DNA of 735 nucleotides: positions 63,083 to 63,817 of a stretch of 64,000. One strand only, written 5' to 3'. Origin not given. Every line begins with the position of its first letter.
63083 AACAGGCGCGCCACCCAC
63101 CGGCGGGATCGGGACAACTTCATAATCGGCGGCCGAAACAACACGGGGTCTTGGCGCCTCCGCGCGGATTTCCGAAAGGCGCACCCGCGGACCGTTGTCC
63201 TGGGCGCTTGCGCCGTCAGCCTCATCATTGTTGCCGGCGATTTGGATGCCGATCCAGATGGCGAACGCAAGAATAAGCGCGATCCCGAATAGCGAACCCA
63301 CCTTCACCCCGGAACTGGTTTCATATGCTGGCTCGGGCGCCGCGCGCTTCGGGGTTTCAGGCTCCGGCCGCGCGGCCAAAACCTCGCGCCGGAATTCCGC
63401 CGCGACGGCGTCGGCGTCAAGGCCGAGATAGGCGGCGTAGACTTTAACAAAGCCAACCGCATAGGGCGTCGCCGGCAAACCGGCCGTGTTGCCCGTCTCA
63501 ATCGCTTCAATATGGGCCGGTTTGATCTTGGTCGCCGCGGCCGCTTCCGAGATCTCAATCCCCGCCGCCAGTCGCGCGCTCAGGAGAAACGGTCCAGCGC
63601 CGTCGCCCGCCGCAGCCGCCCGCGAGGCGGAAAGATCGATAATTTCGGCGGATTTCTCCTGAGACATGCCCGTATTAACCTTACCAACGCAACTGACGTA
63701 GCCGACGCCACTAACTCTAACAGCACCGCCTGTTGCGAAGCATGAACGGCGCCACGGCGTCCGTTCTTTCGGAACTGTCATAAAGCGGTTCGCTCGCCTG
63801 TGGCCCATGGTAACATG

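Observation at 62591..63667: RodZ-type HTH fused to a TonB C-terminal domain: a possible cytoskeleton-to-outer-envelope linker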

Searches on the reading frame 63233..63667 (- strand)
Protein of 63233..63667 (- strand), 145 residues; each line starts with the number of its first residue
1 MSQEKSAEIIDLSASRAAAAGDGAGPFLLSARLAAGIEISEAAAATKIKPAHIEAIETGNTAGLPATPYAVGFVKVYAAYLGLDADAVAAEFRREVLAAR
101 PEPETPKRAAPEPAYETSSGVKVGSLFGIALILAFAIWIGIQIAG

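Call 21: search_solved_structures(query=window:63233-63667:-, max_evalue=10, show_alignments=5)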
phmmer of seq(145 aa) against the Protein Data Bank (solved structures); distinct sequences matched with E-value up to 10: 10.
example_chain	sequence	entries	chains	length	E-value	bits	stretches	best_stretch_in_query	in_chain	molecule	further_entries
4gqm_A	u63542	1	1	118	4.1e-07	33.7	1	29-91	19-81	CT009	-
2wus_R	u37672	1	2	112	0.00015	25.4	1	36-109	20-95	PUTATIVE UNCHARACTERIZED PROTEIN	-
3fym_A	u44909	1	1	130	0.034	17.8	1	27-140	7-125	Putative uncharacterized protein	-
5i0m_A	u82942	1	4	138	3.2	11.4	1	51-104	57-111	DR2231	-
5hva_A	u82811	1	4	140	3.9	11.1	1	51-104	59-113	DR2231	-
5hwu_A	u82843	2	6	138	4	11.1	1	51-104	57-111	DR2231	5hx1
5i0j_A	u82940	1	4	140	4.5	10.9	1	50-104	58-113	DR2231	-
5hzz_A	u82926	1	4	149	4.9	10.8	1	51-104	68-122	DR2231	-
2yeu_A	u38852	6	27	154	5.3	10.7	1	51-104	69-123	DR2231 | MAZG-LIKE NUCLEOSIDE TRIPHOSPHATE PYROPHOSPHOHYDROLASE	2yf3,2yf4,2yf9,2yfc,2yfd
5hyl_A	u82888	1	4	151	5.8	10.6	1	51-104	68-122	DR2231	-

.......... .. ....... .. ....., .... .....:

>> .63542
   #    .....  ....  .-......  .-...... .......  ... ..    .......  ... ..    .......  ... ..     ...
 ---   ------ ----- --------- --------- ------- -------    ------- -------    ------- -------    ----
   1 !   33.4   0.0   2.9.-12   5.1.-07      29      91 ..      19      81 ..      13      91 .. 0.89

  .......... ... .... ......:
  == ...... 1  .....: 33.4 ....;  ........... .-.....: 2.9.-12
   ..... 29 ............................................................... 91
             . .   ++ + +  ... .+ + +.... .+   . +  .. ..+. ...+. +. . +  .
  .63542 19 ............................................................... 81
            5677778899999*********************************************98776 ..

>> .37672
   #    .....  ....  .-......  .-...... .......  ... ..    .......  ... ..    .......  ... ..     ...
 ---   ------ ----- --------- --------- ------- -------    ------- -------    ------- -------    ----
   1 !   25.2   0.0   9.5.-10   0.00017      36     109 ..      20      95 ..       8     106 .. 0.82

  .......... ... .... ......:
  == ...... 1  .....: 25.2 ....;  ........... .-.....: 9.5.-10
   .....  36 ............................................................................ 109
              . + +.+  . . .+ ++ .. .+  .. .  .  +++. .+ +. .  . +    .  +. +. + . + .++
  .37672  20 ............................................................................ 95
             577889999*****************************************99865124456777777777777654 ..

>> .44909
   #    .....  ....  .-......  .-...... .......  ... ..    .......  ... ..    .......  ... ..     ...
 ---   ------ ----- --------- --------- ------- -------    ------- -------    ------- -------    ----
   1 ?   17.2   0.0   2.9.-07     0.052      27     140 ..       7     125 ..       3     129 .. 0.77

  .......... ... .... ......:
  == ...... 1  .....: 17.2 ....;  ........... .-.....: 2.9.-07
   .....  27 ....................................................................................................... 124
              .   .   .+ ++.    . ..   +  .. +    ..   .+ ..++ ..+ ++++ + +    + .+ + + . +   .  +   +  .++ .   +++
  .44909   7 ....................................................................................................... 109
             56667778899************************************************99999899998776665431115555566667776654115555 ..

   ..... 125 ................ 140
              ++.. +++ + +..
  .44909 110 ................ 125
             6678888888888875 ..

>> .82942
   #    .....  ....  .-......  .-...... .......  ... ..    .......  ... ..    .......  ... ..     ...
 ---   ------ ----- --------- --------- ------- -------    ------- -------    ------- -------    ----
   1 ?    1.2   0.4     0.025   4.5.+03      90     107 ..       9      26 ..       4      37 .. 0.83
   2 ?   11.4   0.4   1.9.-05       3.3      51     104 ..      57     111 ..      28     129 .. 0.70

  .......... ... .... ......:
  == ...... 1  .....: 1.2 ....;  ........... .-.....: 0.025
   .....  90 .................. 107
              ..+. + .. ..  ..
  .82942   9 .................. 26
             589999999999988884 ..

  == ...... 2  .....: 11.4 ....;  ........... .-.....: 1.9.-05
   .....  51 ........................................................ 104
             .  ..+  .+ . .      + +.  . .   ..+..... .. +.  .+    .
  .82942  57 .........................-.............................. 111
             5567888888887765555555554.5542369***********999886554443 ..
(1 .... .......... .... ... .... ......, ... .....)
